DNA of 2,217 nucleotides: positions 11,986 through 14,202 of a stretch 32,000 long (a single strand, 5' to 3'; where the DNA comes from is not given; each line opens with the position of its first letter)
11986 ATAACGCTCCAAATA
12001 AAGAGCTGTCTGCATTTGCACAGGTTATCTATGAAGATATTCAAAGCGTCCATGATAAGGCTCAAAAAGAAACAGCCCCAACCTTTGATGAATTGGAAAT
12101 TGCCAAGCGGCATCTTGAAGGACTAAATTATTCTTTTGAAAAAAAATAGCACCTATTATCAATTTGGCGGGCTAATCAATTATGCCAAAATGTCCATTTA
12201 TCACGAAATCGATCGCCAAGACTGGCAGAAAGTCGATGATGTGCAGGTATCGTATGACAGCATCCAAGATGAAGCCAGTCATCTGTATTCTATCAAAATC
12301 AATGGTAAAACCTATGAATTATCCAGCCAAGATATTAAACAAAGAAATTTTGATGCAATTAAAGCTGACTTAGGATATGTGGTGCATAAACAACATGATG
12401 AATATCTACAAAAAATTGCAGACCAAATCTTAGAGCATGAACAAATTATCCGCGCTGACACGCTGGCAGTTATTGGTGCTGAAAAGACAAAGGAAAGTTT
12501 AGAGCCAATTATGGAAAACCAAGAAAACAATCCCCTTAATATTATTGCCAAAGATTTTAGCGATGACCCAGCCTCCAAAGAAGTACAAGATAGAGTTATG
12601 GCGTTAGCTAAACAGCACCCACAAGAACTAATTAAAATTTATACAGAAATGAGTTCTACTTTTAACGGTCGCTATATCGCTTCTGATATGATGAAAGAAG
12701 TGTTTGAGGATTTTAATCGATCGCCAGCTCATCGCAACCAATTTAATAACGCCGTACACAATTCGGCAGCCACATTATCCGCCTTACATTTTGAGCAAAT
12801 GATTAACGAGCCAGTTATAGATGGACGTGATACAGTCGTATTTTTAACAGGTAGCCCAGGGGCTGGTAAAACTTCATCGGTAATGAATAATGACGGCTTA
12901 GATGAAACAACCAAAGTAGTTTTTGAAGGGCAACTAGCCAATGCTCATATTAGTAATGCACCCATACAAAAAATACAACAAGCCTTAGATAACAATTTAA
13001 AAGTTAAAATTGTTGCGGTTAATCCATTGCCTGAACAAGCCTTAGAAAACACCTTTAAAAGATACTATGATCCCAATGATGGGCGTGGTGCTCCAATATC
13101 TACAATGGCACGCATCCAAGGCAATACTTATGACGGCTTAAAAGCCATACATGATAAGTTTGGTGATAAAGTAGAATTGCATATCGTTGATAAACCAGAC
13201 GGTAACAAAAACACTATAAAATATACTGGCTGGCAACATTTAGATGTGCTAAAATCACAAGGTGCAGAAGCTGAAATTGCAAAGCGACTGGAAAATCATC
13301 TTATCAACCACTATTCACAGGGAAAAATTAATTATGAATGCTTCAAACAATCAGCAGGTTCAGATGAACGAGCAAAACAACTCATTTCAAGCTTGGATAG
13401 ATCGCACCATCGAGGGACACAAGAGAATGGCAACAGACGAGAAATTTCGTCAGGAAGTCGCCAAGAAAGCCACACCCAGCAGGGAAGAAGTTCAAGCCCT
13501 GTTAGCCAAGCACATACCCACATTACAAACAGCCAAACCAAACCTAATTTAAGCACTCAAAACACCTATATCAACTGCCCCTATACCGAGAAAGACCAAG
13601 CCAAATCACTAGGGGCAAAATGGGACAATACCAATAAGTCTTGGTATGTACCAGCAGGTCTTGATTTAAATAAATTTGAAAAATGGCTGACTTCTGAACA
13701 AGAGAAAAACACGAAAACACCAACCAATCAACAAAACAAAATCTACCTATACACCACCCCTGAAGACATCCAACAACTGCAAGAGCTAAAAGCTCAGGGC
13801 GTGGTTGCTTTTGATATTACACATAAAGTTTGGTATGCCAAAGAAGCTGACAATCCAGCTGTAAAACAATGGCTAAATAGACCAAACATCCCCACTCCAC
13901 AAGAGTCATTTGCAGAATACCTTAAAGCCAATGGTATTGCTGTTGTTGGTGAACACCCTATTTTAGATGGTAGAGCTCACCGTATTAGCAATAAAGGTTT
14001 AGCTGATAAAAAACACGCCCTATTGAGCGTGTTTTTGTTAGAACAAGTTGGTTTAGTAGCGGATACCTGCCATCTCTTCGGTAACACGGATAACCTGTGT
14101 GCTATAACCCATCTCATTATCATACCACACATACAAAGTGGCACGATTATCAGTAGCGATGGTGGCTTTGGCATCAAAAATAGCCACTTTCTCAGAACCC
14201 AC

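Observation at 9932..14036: Mosaic polyvalent-protein locus stranded between obg and gap with no mobile-element backbone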

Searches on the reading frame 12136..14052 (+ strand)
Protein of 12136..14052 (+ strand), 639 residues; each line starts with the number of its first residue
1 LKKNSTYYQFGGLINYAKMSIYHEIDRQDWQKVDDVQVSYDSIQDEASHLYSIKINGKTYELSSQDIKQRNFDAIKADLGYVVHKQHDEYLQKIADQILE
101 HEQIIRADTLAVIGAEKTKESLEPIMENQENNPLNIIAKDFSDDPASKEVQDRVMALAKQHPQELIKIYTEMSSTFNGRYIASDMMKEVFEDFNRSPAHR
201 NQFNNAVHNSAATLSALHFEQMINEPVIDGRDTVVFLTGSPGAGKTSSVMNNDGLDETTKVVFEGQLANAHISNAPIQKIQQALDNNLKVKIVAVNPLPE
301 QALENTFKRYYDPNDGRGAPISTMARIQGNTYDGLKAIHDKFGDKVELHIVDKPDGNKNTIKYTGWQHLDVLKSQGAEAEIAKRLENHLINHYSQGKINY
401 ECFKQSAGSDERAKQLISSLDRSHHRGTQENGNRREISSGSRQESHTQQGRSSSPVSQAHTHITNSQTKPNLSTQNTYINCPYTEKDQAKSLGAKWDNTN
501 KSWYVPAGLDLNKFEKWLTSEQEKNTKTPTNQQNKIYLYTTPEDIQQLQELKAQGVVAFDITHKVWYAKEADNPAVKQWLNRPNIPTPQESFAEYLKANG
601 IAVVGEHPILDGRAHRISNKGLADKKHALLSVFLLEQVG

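Call 4: search_protein_families(library=pfam, proteins=[window:12136-14052:+], max_evalue=1)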
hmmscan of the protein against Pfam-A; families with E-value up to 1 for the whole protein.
window:12136-14052:+ (639 aa): 7 families
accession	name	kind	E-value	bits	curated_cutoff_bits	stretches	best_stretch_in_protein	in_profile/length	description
PF18974.5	DUF5710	-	1.8e-23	82.4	26.5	2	477-518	2-43/44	Domain of unknown function (DUF5710)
PF06414.18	Zeta_toxin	-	2.3e-05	24.3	22.3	2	259-355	96-189/199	Zeta toxin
PF05707.18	Zot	-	0.0074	16.2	20.3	1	234-309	2-75/197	Zonular occludens toxin (Zot)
PF09907.15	HigB_toxin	-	0.04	14.6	27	1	20-62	7-49/74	HigB_toxin, RelE-like toxic component of a toxin-antitoxin system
PF13191.12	AAA_16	-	0.067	14.1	32.6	1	225-252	17-44/167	AAA ATPase domain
PF03477.21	ATP-cone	-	0.17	12.9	25.8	0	120-168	33-78/88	ATP cone domain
PF16421.10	E2F_CC-MB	-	0.77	10.4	33.9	1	516-558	17-59/96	E2F transcription factor CC-MB domain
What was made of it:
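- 12562..13524 (+): Zeta-type kinase module of the ng_zeta1 subclass. The P-loop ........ is at 12850-12873. In the sister strain a PRTase-like module takes its place. Pfam Zeta_toxin (call 4).
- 13564..13890 (+): Two DUF5710 modules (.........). Pfam PF18974, E=1.8e-23, two stretches (call 4).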

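Call 5: search_protein_families(library=phrogs, proteins=[window:12136-14052:+], max_evalue=0.01)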
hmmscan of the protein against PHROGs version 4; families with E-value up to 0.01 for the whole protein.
window:12136-14052:+ (639 aa): 2 families
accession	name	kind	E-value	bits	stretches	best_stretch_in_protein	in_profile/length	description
phrog_25904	-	unknown function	1.2e-09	38.7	1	473-513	351-391/416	-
phrog_12580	-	unknown function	2.9e-08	34.3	1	473-522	104-153/256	-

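Call 10: search_dna_similar(query=window:12136-14052:+, collection=plasmids, mode=protein, max_rows=25)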
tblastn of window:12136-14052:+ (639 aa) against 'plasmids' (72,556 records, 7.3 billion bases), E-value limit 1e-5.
Records with a match: 703; places in all: 793; records where one place covers at least 80% of the query: 0.
Best place of each record, by identity: 60-80% 23; <60% 680.
By first word of the organism name: Campylobacter 152; Escherichia 116; uncultured 75; Neisseria 52; Salmonella 31; Moraxella 23; Burkholderia 22; Xylella 22; Klebsiella 19; Pseudomonas 17; and 62 more.
By predicted mobility (MOB-suite, as given by PLSDB): conjugative 573; non-mobilizable 88; mobilizable 42.
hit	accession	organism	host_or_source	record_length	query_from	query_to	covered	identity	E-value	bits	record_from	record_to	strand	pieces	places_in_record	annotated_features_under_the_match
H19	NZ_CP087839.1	Moraxella bovis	Bovine,bacteria culture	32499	129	522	60%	54.1%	7e-106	420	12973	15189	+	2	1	zincin-like metallopeptidase domain-containing protein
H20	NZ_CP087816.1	Moraxella bovis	Bovine,bacteria culture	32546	129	522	60%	54.1%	7e-106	420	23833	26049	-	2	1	zincin-like metallopeptidase domain-containing protein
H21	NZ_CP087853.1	Moraxella bovis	Bovine,bacteria culture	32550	129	522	60%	54.1%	7e-106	420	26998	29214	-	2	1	zincin-like metallopeptidase domain-containing protein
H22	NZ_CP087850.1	Moraxella bovis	Bovine,bacteria culture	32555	129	522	60%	54.1%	7e-106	420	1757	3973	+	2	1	zincin-like metallopeptidase domain-containing protein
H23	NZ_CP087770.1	Moraxella bovis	Bovine,bacteria culture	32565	129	522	60%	54.1%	7e-106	420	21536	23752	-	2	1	zincin-like metallopeptidase domain-containing protein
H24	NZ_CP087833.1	Moraxella bovis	Bovine,bacteria culture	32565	129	522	60%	54.1%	7e-106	420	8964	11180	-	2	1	zincin-like metallopeptidase domain-containing protein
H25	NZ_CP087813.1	Moraxella bovis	Bovine,bacteria culture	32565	129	522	60%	54.1%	7e-106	420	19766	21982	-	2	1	zincin-like metallopeptidase domain-containing protein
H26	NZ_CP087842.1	Moraxella bovis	Bovine,bacteria culture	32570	129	522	60%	54.1%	7e-106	420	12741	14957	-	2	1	zincin-like metallopeptidase domain-containing protein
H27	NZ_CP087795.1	Moraxella bovis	Bovine,bacteria culture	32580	129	522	60%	54.1%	7e-106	420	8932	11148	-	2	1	zincin-like metallopeptidase domain-containing protein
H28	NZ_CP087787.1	Moraxella bovis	Bovine,bacteria culture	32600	129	522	60%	54.1%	7e-106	420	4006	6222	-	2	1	zincin-like metallopeptidase domain-containing protein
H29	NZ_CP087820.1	Moraxella bovis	Bovine,bacteria culture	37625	129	522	60%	54.1%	8e-106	420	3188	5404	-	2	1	zincin-like metallopeptidase domain-containing protein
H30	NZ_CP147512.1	Moraxella lincolnii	-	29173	108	517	64%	49.9%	2e-103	419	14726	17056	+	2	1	DUF5710 domain-containing protein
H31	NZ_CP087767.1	Moraxella bovis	Bovine,bacteria culture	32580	129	458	52%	54.8%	3e-106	360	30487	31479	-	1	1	none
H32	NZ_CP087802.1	Moraxella bovis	Bovine,bacteria culture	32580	129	458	52%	54.8%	3e-106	360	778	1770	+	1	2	none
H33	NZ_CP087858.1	Moraxella bovis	Bovine,bacteria culture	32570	129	522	47%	57.9%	3e-86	362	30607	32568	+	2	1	none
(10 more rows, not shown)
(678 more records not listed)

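Call 23: find_homologous_proteins(query=window:12136-14052:+)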
Query window:12136-14052:+ (639 aa): 57 proteins with E <= 0.001 among 8000 candidates.
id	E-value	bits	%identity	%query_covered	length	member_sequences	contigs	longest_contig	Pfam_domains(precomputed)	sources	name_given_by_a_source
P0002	8.1e-160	552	93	26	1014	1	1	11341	PF18796.7,PF18974.6,PF18819.7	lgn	-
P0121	7.3e-153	529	56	70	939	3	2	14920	PF06414.19,PF13662.13,PF18974.6,PF13362.13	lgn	-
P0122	1.8e-117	412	61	48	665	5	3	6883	PF06414.19,PF18821.7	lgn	-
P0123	3.2e-117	411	61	48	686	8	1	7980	PF06414.19,PF18821.7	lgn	-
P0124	4.8e-113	397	61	49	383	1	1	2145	PF06414.19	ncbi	-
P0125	9.1e-88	314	50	48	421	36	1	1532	PF06414.19,PF18790.8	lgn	-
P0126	1.2e-63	234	45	46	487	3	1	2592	PF06414.19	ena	-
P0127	5.5e-62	229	41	47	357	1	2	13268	PF06414.19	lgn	-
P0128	1.2e-60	224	40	47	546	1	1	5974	PF06414.19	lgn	-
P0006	1.2e-60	224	44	35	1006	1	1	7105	PF18974.6,PF18819.7,PF13362.13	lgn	-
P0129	2.3e-60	223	41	46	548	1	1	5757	PF06414.19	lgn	-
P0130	5.2e-60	222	39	52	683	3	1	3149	PF06414.19,PF13671.13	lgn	-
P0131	6.3e-60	222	39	49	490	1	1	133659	PF06414.19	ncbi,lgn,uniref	ncbi:IncP plasmid survival protein KfrC family protein [Methylomonas sp. AM2-LC]|uniref:IncP plasmid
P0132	2.7e-59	220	44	43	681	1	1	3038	PF06414.19,PF13671.13,PF13238.13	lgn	-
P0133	8.7e-58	215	42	44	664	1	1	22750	PF06414.19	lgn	-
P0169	1.9e-16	78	29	22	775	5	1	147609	PF08401.17,PF13662.13,PF18974.6,PF18818.8,PF13362.13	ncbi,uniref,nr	ncbi:zincin-like metallopeptidase domain-containing protein [Maridesulfovibrio ferrireducens]|uniref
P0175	6.1e-4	37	46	8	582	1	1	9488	PF02601.21,PF13742.13,PF18974.6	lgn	-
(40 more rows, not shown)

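Call 38: search_protein_families(library=padloc, proteins=[window:12136-14052:+], max_evalue=0.01)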
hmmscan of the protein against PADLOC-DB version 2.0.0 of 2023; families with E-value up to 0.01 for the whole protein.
window:12136-14052:+ (639 aa): 0 families

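Call 39: search_protein_families(library=ncbifam, proteins=[window:12136-14052:+], max_evalue=0.01)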
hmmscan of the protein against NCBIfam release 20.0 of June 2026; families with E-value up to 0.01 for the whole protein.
window:12136-14052:+ (639 aa): 0 families

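Call 50: get_annotated_region(hit=H19, flank=12000)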
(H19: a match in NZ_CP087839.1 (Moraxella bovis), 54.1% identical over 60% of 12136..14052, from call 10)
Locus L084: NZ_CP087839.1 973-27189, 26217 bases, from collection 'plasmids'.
description: Moraxella bovis strain SAM68509 plasmid unnamed2, complete sequence
organism: Moraxella bovis (NCBI taxid 476)
taxonomy: Bacteria; Pseudomonadota; Gammaproteobacteria; Moraxellales; Moraxellaceae; Moraxella; Moraxella bovis
host: -; source: Bovine,bacteria culture; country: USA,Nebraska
typing (MOB-suite, as given by PLSDB): non-mobilizable
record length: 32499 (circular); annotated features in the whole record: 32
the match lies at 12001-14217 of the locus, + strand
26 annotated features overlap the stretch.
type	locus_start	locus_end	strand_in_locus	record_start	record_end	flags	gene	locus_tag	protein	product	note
CDS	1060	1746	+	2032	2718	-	-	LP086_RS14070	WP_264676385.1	type IV secretion system protein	-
CDS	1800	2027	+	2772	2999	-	-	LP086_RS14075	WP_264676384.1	EexN family lipoprotein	-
CDS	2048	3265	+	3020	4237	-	-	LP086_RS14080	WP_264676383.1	type IV secretion system protein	-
CDS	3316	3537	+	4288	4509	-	-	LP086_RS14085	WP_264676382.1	hypothetical protein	-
CDS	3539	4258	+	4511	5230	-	-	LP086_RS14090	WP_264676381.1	type IV secretion system protein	-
CDS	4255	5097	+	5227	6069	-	-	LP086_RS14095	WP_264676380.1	TrbG/VirB9 family P-type conjugative transfer protein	-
CDS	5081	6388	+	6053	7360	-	virB10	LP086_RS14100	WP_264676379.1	type IV secretion system protein VirB10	-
CDS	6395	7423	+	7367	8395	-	virB11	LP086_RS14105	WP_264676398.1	P-type DNA transfer ATPase VirB11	GO:0044097 - secretion by the type IV secretion system [Evidence IEA]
CDS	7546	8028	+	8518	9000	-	-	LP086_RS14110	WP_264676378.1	hypothetical protein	-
CDS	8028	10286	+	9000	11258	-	-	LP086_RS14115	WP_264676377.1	DNA topoisomerase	GO:0006265 - DNA topological change [Evidence IEA]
CDS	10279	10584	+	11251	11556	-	-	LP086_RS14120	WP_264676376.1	hypothetical protein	-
CDS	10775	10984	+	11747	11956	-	-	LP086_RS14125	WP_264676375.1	hypothetical protein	-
CDS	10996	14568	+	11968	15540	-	-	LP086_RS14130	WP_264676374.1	zincin-like metallopeptidase domain-containing protein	-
CDS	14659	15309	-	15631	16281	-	-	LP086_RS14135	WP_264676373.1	recombinase family protein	GO:0006310 - DNA recombination [Evidence IEA]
CDS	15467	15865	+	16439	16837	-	-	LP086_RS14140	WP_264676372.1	hypothetical protein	-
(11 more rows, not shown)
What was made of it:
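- The zeta/DUF5710 part is 54% identical to the polyvalent protein of M. bovis 32-kb T4SS plasmids (calls 10, 50).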

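Call 56: search_protein_families(library=pfam, proteins=[P0121], max_evalue=0.01)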
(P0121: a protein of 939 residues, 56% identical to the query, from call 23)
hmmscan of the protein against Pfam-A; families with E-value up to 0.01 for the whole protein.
P0121 (939 aa): 6 families
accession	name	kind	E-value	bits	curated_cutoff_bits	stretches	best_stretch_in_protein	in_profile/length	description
PF18974.5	DUF5710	-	3.9e-17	62.1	26.5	1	448-487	4-43/44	Domain of unknown function (DUF5710)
PF13362.12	Toprim_3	-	8.4e-16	58.6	27.2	1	721-816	2-91/95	Toprim domain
PF06414.18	Zeta_toxin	-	3.3e-09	36.9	22.3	1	227-325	94-189/199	Zeta toxin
PF13662.12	Toprim_4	-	5.9e-08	33.3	25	1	721-792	3-74/85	Toprim domain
PF13155.12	Toprim_2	-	0.00037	21.2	22.1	1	723-813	2-87/88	Toprim-like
PF01751.28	Toprim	-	0.001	19.6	23.1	1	721-798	2-62/96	Toprim domain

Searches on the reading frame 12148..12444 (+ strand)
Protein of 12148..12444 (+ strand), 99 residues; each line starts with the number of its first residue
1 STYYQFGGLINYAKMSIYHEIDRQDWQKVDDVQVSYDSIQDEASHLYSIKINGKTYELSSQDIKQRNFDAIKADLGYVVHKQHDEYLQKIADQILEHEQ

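Call 43: search_protein_representatives(protein=window:12148-12444:+)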
Query: 99 residues. Proteins with E-value up to 0.001 (for the whole library): 2; up to 1e-10: 0; up to 1e-30: 0. The best 2 are listed.
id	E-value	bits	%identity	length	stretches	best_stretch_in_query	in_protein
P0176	6.5e-09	52.4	-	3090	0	-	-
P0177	6.2e-04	36.4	45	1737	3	38-61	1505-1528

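Call 45: search_protein_families(library=pfam, proteins=[P0176, P0177], max_evalue=0.001)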
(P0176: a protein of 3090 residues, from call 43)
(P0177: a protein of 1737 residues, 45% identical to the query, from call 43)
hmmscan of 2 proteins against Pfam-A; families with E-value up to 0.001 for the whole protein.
P0176 (3090 aa): 4 families
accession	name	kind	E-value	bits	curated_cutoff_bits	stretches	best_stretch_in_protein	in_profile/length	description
PF02424.20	ApbE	-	1.5e-24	87.4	25.6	0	2166-2248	134-210/266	ApbE family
PF24807.1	WD40_CDC20-Fz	-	1.4e-22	80.8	200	0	1562-1687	38-169/292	CDC20/Fizzy WD40 domain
PF14736.11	N_Asn_amidohyd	-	3e-15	56.5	24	0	297-350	18-71/270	Protein N-terminal asparagine amidohydrolase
PF13055.11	DUF3917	-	1.5e-08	35.5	25.1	0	2478-2495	31-48/71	Protein of unknown function (DUF3917)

P0177 (1737 aa): 5 families
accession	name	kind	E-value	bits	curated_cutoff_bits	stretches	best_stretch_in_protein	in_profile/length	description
PF02210.31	Laminin_G_2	-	1.3e-17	64.9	22.9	0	1080-1117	32-69/126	Laminin G domain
PF17910.6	FeoB_Cyto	-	4.7e-10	40.2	23.4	0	1151-1175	22-46/90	FeoB cytosolic helical domain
PF18962.6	Por_Secre_tail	-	3.4e-09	37.3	27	1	1661-1735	3-75/75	Secretion system C-terminal sorting domain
PF01707.22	Peptidase_C9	-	1.7e-07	31.5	25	0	1170-1207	109-146/202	Peptidase family C9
PF04066.18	MrpF_PhaF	-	0.00064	20.6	23.3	0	1154-1170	1-17/53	Multiple resistance and pH regulation protein F (MrpF / PhaF)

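Call 52: predict_structure(alignment_id=A1)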
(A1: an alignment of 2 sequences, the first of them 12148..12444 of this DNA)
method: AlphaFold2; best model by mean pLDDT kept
length: 99 residues; sequences in the alignment: 2
mean_pLDDT: 62.1   pTM: 0.54
mean pLDDT of the five models: 62.1, 59.2, 57.5, 57.2, 56.5
residues with pLDDT >= 90: 0; 70-90: 38; 50-70: 40; < 50: 21
segments of 3 or more residues with pLDDT < 50: 1-10, 19-22, 24-26, 80-82
pLDDT, mean of each block of 10 residues (from residue 1): 36 53 51 62 69 75 79 63 65 69
secondary structure, 60 per line:
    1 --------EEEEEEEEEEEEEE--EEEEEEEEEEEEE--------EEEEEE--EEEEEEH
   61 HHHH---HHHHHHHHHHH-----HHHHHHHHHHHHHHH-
elements in order: E9-22 E25-37 E46-51 E54-59 H60-64 H68-78 H84-98

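Call 54: fold_search(model_id=the predicted structure, library=pdb)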
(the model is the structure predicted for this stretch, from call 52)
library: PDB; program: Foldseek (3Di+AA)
matches with E <= 10: 151; with E <= 0.001: 0
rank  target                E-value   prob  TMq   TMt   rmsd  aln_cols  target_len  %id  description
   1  3bg5_C                5.9e-01  0.25  0.28  0.04   6.0        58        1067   14  Crystal Structure of Staphylococcus Aureus Pyruvate Carboxylase (released 2008-02-26)
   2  3ho8_A                7.4e-01  0.41  0.31  0.04   5.4        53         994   13  Crystal Structure of S. aureus Pyruvate Carboxylase in complex with Coenzyme A (released 2009-06-30)
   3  8aay_D                8.8e-01  0.21  0.26  0.06   8.2        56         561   12  Nudaurelia capensis omega virus maturation intermediate captured at pH5.6 (insect cell expressed VLPs): small class fr (released 2022-12-28)
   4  3hb9_D                9.4e-01  0.35  0.31  0.04   5.3        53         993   13  Crystal Structure of S. aureus Pyruvate Carboxylase A610T Mutant (released 2009-06-30)
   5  3ho8_B                9.4e-01  0.18  0.27  0.04   5.4        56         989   12  Crystal Structure of S. aureus Pyruvate Carboxylase in complex with Coenzyme A (released 2009-06-30)
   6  4qsk_A                1.0e+00  0.18  0.27  0.04   6.1        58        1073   17  Crystal Structure of L. monocytogenes Pyruvate Carboxylase in complex with Cyclic-di-AMP (released 2014-10-29)
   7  3ho8_D                1.0e+00  0.15  0.25  0.04   6.3        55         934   14  Crystal Structure of S. aureus Pyruvate Carboxylase in complex with Coenzyme A (released 2009-06-30)
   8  4hnv_C                1.1e+00  0.33  0.31  0.04   5.2        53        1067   13  Crystal structure of R54E mutant of S. aureus Pyruvate carboxylase (released 2013-01-16)
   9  3hbl_C                1.3e+00  0.14  0.25  0.03   6.1        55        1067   14  Crystal Structure of S. aureus Pyruvate Carboxylase T908A Mutant (released 2009-06-30)
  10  8ac6_C                1.3e+00  0.16  0.25  0.06   7.8        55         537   13  Nudaurelia capensis omega virus maturation intermediate captured at pH5.6 (insect cell expressed VLPs): medium class f (released 2022-12-28)
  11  3iez_B                1.3e+00  0.12  0.22  0.23   5.0        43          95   19  Crystal structure of the RasGAP C-terminal (RGC) domain of IQGAP2 (released 2009-11-03)
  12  7ata_A                1.4e+00  0.15  0.25  0.06   7.9        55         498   13  Nudaurelia capensis omega virus procapsid: virus-like particles expressed in Nicotiana benthamiana (released 2021-08-25)
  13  3hbl_B                1.7e+00  0.12  0.27  0.04   6.2        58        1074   16  Crystal Structure of S. aureus Pyruvate Carboxylase T908A Mutant (released 2009-06-30)
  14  5wtk_A                1.7e+00  0.11  0.24  0.04   7.7        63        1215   11  Crystal structure of RNP complex (released 2017-02-08)
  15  4hnt_C                2.0e+00  0.21  0.31  0.04   5.3        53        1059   13  crystal structure of F403A mutant of S. aureus Pyruvate carboxylase (released 2013-01-16)
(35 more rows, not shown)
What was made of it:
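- Tried and rejected: The AlphaFold model was low-confidence (pLDDT 62), and Foldseek against the PDB gave nothing below E=0.59 (calls 52, 54).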

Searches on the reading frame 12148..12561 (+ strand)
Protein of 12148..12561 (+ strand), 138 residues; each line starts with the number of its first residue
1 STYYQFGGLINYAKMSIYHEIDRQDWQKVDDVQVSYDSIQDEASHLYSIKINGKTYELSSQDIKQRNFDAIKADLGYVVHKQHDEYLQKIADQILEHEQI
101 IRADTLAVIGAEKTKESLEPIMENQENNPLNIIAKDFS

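Call 70: search_solved_structures(query=window:12148-12561:+, max_evalue=10)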
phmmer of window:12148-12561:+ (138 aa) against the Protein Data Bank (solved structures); distinct sequences matched with E-value up to 10: 0.
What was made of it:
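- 12148..12396 (+): Orphan module, found only in the two chromosomal copies. No PDB match (call 70).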

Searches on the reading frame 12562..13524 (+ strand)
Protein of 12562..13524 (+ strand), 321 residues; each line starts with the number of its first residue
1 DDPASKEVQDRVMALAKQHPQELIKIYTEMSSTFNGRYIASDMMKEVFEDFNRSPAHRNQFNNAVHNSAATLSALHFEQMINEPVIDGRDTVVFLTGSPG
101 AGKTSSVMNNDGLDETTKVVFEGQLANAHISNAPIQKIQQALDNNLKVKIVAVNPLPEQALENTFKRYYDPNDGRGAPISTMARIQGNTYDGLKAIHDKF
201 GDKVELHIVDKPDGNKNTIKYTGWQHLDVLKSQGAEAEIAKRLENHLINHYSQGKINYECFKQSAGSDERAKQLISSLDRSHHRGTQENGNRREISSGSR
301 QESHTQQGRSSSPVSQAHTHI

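Call 65: search_solved_structures(query=window:12562-13524:+, max_evalue=0.01, show_alignments=1)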
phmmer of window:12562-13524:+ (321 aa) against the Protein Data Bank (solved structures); distinct sequences matched with E-value up to 0.01: 2.
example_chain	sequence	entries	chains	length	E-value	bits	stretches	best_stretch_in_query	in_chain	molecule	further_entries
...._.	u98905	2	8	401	2.6e-50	174.9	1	7-282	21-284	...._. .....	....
6epg_B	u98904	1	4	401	1.7e-49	172.2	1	7-282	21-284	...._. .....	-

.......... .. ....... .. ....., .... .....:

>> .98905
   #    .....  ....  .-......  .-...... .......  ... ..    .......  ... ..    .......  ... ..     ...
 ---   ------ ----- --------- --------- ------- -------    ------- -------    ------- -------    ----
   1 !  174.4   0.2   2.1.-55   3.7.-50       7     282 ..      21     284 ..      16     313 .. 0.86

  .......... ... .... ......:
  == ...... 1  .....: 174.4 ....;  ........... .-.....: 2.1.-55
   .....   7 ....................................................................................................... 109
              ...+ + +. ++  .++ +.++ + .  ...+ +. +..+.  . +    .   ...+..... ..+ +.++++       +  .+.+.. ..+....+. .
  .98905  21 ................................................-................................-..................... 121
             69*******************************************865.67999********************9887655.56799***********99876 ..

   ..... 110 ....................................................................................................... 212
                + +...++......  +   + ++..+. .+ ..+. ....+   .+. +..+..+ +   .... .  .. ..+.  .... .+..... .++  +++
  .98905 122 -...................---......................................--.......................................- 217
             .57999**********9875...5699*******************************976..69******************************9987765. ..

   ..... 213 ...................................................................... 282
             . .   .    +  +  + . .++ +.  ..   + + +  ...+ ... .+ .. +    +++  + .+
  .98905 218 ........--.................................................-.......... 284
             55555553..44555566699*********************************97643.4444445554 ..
